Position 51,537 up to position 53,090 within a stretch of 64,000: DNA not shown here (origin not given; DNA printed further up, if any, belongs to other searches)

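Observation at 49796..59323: Candidate eukaryote-style phosphosphingolipid pathway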

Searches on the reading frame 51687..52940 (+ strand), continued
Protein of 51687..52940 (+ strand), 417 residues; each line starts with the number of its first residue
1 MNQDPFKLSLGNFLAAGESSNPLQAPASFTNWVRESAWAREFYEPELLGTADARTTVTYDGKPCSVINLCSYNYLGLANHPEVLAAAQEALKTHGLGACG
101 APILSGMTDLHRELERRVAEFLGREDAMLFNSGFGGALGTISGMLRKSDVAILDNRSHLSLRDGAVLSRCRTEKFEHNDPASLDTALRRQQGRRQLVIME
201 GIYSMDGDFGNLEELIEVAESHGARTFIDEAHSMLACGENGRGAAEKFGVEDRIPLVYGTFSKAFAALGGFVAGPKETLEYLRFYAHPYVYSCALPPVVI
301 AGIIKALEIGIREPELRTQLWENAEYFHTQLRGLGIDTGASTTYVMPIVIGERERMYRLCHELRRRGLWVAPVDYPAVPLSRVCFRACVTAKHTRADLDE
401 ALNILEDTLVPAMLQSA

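Call 56: search_solved_structures(query=window:51687-52940:+, max_evalue=1e-70, show_alignments=1)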
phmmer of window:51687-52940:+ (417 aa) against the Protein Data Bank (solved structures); distinct sequences matched with E-value up to 1e-70: 3.
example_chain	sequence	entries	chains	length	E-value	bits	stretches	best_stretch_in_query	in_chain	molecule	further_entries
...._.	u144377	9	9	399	3.2e-75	256.6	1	55-405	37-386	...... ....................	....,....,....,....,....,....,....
3a2b_A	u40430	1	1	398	3.2e-75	256.6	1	55-405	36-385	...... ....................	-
1fc4_A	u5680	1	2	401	2.7e-71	243.7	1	35-402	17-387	2-AMINO-3-KETOBUTYRATE CONENZYME A LIGASE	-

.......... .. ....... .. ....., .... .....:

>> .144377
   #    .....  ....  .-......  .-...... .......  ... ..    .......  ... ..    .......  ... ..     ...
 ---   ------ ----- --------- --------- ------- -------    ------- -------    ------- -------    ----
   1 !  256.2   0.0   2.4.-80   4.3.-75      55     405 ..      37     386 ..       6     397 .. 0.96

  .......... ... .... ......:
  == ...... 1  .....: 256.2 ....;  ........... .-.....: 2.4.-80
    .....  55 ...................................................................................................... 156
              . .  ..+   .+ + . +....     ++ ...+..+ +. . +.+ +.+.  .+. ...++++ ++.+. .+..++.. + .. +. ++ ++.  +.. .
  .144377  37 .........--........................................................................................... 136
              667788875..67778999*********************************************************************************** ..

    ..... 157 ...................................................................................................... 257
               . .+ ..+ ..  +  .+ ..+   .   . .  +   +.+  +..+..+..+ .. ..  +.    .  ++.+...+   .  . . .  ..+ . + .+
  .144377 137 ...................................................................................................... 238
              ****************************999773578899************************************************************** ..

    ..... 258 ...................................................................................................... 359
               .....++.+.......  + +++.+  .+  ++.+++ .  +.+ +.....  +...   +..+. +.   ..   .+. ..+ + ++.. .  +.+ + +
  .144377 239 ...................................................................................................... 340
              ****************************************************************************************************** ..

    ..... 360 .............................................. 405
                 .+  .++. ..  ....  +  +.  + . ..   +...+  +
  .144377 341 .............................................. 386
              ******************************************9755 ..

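Call 57: search_solved_structures(query=L085:3944-5107:+, max_evalue=1e-60, show_alignments=1)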
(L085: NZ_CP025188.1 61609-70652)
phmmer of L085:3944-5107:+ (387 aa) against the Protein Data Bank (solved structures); distinct sequences matched with E-value up to 1e-60: 13.
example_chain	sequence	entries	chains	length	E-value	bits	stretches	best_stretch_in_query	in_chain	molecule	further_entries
2x8u_A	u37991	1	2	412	1e-118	400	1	4-379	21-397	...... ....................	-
2w8j_A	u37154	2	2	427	7.9e-117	393.8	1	6-381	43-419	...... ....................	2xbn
2jg2_A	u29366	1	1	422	9e-117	393.6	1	6-381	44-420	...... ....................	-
2jgt_A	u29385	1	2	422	9.1e-117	393.6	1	6-381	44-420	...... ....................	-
2w8t_A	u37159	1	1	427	9.8e-117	393.5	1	6-381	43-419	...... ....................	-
2w8v_A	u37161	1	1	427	1.4e-116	393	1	6-381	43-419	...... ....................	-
2w8u_A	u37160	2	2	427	1.5e-116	392.9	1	6-381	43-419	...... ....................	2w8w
4bmk_A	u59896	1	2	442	1e-115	390.1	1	6-381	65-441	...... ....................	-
3a2b_A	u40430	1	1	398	1.2e-83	284.7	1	19-372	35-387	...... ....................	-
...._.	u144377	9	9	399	1.2e-83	284.7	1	19-372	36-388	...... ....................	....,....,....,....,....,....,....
1fc4_A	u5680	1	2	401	4.8e-63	216.9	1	21-379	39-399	2-AMINO-3-KETOBUTYRATE CONENZYME A LIGASE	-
7bxp_A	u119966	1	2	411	8.1e-63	216.1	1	23-378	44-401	2-amino-3-ketobutyrate coenzyme A ligase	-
7bxq_A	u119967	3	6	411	7.4e-62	212.9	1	23-378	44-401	2-amino-3-ketobutyrate coenzyme A ligase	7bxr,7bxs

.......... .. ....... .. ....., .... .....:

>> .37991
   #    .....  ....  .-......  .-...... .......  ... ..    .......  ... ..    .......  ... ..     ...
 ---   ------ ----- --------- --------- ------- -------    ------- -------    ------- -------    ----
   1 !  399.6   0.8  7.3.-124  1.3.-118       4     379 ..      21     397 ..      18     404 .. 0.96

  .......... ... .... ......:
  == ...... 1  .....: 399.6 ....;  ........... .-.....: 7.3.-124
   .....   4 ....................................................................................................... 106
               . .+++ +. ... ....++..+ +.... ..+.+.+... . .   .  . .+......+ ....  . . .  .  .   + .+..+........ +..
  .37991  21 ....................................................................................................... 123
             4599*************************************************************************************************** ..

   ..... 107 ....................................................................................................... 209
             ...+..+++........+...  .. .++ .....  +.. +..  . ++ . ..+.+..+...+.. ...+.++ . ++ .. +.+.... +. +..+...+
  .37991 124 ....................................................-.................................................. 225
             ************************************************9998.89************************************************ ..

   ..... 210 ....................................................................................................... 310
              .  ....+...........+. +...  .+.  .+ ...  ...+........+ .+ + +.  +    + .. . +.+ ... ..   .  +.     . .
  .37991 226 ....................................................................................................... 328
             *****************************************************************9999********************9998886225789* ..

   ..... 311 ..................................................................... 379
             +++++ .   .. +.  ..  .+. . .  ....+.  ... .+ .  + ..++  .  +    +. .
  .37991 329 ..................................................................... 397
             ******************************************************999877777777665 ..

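Call 80: search_protein_families(library=ncbifam, proteins=[L085:3944-5107:+], max_evalue=0.00001)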
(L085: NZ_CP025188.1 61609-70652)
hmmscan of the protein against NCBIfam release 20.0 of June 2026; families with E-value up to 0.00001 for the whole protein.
L085:3944-5107:+ (387 aa): 11 families
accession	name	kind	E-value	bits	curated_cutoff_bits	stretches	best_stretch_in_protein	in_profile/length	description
NF047599.1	SerpalmtaseBetaP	equivalog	2.2e-184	612.7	500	1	2-376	18-392/394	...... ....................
NF047603.1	SerpalmtaseAlphaP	equivalog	2.6e-129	431.4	670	1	5-378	23-397/399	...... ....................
NF047600.1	SerpalmtaseCFB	equivalog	5e-103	344.8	640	1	19-377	35-392/395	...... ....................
TIGR00858.1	bioF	equivalog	2.5e-96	322.6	426.45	1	20-370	14-364/365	8-amino-7-oxononanoate synthase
NF005394.0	PRK06939.1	equivalog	7.9e-89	298.1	460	1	23-378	38-395/397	glycine C-acetyltransferase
TIGR01825.1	gly_Cac_T_rel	subfamily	8.2e-85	284.8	535.4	1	20-378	26-383/385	BioF/Kbl family PLP-dependent acyltransferase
TIGR01822.1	2am3keto_CoA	equivalog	6.5e-79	265.7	493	1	22-378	33-391/393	glycine C-acetyltransferase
TIGR01821.1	5aminolev_synth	equivalog_domain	1.2e-65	221.9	338.55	1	25-374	42-394/402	5-aminolevulinate synthase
NF005526.0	PRK07179.1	equivalog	1.2e-60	205.2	428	1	29-369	56-391/407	alpha-hydroxyketone-type quorum-sensing autoinducer synthase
NF005697.0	PRK07505.1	subfamily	2.3e-35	122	342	1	23-365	44-390/405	hypothetical protein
NF004608.1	PRK05937.1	equivalog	8.3e-35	120.2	399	1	59-281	41-263/366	8-amino-7-oxononanoate synthase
